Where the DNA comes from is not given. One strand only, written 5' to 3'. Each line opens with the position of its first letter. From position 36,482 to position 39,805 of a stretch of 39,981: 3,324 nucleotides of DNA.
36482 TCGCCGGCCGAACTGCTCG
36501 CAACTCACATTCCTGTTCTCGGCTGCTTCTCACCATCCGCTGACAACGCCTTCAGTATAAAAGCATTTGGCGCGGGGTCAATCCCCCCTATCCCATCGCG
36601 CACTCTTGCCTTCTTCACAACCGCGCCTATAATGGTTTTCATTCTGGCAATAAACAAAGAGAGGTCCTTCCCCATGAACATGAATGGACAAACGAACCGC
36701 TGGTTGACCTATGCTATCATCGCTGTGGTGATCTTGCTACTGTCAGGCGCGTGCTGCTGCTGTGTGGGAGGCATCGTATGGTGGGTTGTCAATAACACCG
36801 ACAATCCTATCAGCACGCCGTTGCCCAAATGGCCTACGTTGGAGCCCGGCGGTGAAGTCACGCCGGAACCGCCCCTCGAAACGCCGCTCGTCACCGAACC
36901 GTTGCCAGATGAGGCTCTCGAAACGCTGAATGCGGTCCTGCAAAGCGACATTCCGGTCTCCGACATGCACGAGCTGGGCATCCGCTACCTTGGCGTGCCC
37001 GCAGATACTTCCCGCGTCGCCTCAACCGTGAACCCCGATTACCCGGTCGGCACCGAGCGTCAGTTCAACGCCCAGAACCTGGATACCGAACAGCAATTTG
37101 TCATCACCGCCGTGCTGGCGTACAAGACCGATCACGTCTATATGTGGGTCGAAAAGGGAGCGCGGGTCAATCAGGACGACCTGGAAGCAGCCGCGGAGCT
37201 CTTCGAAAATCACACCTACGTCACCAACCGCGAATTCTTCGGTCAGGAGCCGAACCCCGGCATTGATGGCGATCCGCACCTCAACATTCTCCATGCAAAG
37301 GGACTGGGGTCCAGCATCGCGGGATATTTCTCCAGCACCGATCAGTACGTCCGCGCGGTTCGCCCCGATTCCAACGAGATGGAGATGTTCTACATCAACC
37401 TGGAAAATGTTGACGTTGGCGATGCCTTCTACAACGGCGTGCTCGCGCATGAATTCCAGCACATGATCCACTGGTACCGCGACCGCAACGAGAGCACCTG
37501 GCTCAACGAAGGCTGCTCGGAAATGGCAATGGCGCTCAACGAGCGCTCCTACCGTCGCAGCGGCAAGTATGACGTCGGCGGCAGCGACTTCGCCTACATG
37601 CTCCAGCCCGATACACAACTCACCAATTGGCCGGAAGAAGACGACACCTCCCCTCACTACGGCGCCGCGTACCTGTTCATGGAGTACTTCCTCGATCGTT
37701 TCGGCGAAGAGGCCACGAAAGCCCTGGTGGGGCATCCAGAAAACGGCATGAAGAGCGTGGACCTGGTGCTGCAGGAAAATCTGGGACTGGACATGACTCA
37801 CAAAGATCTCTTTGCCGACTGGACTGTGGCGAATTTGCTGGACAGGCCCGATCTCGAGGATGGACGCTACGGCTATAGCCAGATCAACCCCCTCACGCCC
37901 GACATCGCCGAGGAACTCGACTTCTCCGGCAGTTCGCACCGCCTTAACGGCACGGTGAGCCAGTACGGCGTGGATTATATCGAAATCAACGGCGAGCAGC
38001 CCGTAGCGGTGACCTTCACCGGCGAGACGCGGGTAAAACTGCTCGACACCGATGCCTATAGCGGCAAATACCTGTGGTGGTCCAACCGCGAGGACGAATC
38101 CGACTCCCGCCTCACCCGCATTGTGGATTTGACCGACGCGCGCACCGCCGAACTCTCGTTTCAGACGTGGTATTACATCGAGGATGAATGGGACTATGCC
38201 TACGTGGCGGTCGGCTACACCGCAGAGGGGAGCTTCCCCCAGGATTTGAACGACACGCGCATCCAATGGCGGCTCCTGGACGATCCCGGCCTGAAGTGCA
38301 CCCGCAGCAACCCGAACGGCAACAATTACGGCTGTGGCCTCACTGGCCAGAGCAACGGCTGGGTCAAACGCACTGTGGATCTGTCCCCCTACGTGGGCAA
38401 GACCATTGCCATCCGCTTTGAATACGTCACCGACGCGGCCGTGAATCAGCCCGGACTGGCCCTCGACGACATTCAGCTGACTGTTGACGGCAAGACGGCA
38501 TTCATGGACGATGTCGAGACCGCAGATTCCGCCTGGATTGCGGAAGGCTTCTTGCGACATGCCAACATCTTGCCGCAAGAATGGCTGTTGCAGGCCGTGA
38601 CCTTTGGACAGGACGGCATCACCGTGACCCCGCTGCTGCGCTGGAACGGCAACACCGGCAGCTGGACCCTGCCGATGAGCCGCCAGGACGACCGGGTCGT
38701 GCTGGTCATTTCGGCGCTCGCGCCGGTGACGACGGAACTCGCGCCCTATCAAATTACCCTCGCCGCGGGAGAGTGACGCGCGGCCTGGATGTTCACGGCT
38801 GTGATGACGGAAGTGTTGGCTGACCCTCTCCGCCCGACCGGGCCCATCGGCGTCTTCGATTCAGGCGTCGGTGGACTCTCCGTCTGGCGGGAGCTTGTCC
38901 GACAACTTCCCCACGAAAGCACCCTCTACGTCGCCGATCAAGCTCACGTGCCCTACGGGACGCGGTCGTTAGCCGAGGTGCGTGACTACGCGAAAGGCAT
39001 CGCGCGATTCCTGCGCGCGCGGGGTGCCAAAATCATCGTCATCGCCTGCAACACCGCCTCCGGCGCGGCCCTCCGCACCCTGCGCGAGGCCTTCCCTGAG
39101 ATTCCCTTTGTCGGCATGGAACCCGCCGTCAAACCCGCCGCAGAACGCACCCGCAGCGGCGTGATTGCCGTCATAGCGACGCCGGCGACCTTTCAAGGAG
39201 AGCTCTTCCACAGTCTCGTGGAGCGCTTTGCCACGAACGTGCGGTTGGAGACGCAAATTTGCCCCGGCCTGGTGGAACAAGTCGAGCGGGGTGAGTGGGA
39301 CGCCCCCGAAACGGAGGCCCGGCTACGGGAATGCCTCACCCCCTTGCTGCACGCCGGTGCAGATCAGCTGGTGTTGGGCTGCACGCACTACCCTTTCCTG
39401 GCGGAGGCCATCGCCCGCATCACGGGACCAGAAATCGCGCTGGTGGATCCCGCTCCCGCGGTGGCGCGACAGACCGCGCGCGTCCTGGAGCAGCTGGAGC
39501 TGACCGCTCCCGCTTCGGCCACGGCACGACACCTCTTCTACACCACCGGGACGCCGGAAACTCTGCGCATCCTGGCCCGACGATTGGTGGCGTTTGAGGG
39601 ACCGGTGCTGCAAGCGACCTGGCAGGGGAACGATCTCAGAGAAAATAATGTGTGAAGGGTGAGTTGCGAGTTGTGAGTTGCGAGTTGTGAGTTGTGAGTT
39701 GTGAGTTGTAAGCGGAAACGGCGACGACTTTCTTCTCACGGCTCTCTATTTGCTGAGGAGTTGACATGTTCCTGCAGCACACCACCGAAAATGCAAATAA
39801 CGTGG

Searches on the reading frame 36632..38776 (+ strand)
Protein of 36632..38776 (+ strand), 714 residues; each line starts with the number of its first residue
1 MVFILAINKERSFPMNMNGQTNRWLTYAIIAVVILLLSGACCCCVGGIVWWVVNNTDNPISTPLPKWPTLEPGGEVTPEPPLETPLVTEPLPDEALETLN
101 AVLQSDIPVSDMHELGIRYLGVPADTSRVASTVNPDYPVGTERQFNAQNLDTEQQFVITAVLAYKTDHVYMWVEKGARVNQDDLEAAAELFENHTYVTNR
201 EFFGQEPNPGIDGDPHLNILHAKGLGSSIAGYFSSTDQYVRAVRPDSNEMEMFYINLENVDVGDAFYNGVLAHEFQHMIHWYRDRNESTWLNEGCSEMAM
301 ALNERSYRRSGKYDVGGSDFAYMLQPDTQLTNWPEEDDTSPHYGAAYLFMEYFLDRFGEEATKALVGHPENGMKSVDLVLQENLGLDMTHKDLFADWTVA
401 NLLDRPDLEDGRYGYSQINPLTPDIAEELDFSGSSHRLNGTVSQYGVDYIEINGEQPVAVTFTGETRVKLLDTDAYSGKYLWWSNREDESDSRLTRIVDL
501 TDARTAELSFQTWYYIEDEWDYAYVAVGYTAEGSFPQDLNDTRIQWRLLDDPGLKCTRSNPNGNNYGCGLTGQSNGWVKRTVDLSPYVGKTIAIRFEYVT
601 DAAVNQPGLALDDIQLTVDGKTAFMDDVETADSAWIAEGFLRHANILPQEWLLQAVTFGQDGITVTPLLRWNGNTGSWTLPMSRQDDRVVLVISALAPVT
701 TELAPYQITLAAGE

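Call 49: search_protein_families(library=pfam, proteins=[window:36632-38776:+], max_evalue=0.00001)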
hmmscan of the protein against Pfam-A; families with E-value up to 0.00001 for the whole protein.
window:36632-38776:+ (714 aa): 1 family
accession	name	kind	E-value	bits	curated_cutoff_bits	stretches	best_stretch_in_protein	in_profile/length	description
PF20773.4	InhA-like_MAM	-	9.4e-43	146.4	26.9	1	473-643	32-189/191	Immune inhibitor A-like, MAM domain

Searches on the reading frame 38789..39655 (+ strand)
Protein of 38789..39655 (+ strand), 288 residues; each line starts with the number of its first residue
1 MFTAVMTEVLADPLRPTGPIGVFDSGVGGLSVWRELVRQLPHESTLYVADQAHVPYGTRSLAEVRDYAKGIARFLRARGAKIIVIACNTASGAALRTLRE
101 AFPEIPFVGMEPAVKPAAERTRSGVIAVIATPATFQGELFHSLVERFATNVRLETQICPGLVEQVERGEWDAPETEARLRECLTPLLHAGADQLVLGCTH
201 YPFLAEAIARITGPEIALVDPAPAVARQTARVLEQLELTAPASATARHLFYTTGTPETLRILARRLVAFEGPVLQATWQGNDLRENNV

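Call 49: search_protein_families(library=pfam, proteins=[window:38789-39655:+], max_evalue=0.00001)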
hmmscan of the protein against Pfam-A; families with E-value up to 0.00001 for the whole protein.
window:38789-39655:+ (288 aa): 1 family
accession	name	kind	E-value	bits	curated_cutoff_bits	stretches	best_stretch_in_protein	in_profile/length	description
PF01177.27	Asp_Glu_race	-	2.6e-28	99.7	31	1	29-228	9-210/211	Asp/Glu/Hydantoin racemase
